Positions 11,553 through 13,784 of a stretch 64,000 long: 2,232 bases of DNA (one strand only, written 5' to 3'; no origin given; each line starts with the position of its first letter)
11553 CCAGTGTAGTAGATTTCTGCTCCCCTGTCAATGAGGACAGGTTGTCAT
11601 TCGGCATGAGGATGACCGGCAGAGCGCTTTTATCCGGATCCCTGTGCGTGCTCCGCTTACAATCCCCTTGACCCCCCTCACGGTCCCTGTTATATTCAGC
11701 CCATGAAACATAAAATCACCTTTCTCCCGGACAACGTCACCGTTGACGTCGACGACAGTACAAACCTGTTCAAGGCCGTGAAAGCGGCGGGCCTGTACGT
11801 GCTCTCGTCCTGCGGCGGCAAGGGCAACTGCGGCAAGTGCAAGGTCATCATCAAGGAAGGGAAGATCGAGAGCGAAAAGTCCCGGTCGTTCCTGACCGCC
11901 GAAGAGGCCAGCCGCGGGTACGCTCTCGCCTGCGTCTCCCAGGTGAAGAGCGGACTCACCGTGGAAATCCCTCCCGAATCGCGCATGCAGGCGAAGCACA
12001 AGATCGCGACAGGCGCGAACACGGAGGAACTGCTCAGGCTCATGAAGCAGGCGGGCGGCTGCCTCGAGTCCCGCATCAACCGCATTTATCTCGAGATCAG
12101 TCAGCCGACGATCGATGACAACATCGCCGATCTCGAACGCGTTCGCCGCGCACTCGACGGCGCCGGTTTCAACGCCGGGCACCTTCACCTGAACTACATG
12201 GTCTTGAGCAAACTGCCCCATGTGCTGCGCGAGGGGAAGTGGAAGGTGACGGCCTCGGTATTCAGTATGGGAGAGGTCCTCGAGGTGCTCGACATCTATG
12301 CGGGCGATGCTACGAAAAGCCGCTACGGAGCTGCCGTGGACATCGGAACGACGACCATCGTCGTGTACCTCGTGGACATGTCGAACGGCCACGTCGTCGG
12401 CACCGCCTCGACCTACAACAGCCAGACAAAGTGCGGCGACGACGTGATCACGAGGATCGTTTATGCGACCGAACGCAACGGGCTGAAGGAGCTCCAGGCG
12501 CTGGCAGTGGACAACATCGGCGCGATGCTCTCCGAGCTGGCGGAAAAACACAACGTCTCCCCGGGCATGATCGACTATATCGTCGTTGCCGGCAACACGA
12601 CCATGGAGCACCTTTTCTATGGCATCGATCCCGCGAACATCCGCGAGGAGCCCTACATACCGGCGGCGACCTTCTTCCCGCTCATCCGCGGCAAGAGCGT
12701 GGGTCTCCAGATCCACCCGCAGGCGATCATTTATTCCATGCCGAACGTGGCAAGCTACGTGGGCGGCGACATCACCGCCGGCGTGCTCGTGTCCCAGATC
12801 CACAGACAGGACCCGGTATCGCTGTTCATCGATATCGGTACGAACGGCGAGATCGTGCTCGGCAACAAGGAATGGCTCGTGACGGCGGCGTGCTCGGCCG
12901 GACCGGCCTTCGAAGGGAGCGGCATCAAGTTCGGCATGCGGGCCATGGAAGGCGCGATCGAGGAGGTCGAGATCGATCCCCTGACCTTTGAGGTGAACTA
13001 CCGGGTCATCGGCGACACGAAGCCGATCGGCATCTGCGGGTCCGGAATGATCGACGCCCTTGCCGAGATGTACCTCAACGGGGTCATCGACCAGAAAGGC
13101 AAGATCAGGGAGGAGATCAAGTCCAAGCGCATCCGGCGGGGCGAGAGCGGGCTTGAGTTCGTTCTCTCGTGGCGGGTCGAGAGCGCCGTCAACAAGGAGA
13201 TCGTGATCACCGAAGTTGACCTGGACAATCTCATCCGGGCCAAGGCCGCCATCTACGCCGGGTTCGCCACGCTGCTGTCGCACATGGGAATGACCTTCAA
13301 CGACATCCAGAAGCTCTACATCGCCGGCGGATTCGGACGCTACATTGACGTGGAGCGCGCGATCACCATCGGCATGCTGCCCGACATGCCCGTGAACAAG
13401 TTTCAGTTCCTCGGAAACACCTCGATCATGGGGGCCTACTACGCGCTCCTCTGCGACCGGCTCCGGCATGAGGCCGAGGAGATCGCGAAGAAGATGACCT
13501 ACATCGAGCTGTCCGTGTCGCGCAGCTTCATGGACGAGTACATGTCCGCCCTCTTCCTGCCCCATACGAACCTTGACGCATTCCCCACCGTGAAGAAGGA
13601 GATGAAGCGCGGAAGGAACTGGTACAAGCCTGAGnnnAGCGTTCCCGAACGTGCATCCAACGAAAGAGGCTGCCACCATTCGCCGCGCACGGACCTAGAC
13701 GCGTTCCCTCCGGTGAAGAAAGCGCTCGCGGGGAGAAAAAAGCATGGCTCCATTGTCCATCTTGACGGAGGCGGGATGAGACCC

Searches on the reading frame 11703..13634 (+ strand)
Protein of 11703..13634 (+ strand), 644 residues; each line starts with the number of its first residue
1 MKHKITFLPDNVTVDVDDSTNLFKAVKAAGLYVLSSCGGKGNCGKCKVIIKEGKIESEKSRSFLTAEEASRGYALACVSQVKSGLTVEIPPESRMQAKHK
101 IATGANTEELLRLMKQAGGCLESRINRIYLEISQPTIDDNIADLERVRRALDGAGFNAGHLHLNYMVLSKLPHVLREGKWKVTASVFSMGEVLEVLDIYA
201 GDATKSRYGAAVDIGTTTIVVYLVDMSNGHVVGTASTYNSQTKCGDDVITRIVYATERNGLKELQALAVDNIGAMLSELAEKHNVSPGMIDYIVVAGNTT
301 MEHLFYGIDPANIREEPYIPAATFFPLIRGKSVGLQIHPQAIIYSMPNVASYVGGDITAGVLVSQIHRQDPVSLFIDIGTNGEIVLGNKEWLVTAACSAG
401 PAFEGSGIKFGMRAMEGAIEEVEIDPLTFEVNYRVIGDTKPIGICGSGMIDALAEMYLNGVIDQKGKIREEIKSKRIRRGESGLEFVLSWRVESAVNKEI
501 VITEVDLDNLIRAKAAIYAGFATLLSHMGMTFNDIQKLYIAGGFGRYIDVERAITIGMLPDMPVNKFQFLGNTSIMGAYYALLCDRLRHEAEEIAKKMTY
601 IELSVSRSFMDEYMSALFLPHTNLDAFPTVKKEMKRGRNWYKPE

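Call 5: search_protein_families(library=pfam, proteins=[window:11703-13634:+])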
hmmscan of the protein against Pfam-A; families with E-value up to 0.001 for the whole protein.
window:11703-13634:+ (644 aa): 4 families
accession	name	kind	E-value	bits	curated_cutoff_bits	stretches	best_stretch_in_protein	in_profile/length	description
PF14574.11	RACo_C_ter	-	8e-113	376.3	27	1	372-631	2-261/261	C-terminal domain of RACo the ASKHA domain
PF17651.6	Raco_middle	-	1.3e-59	201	26.8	1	208-369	1-163/163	RACo middle region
PF17650.6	RACo_linker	-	1.4e-19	70.2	26.2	1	121-204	8-85/86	RACo linker region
PF00111.32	Fer2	-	1.5e-12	47.7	21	1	9-82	5-77/77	2Fe-2S iron-sulfur cluster binding domain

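Call 6: search_protein_families(library=ncbifam, proteins=[window:11703-13634:+])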
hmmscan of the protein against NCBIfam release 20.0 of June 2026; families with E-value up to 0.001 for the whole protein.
window:11703-13634:+ (644 aa): 11 families
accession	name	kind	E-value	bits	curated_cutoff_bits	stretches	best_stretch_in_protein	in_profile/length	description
NF040756.1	corr_regen_AcsV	exception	1.3e-216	720.8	800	1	4-628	1-632/632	corrinoid activation/regeneration protein AcsV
TIGR04270.1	Rama_corrin_act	subfamily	1.5e-35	122.5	500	1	208-619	1-416/534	methylamine methyltransferase corrinoid protein reductive activase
TIGR01941.1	nqrF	equivalog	3e-12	46.2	295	1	12-93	42-124/405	NADH:ubiquinone reductase (Na(+)-transporting) subunit F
NF058606.1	GlBtMonoRdsGbcB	equivalog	2.3e-09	36.6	500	1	3-88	278-361/362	glycine betaine monooxygenase reductase subunit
TIGR02008.1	fdx_plant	subfamily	1e-08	34.8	81.15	1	11-92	14-93/97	ferredoxin [2Fe-2S]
NF007964.0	PRK10684.1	equivalog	2.4e-07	30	383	1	14-87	261-332/333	NADH oxidoreductase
NF004317.0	PRK05713.1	equivalog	5.6e-07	29.1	338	1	15-113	12-109/312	iron-sulfur-binding ferredoxin reductase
NF045803.1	MethMoxFADbindMmoC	equivalog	2.3e-06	26.6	500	1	10-93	12-95/343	aromatic/alkene monooxygenase hydroxylase FAD-binding subunit MmoC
NF040810.1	BenC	equivalog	7.6e-06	25.3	430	1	40-106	40-108/333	benzoate 1,2-dioxygenase electron transfer component BenC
NF041393.1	Frdxn_Halo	equivalog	5.8e-05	22.9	150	1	13-83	39-108/128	ferredoxin Fer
TIGR02007.1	fdx_isc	equivalog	0.00013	22.1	132.1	1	6-55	10-59/110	ISC system 2Fe-2S type ferredoxin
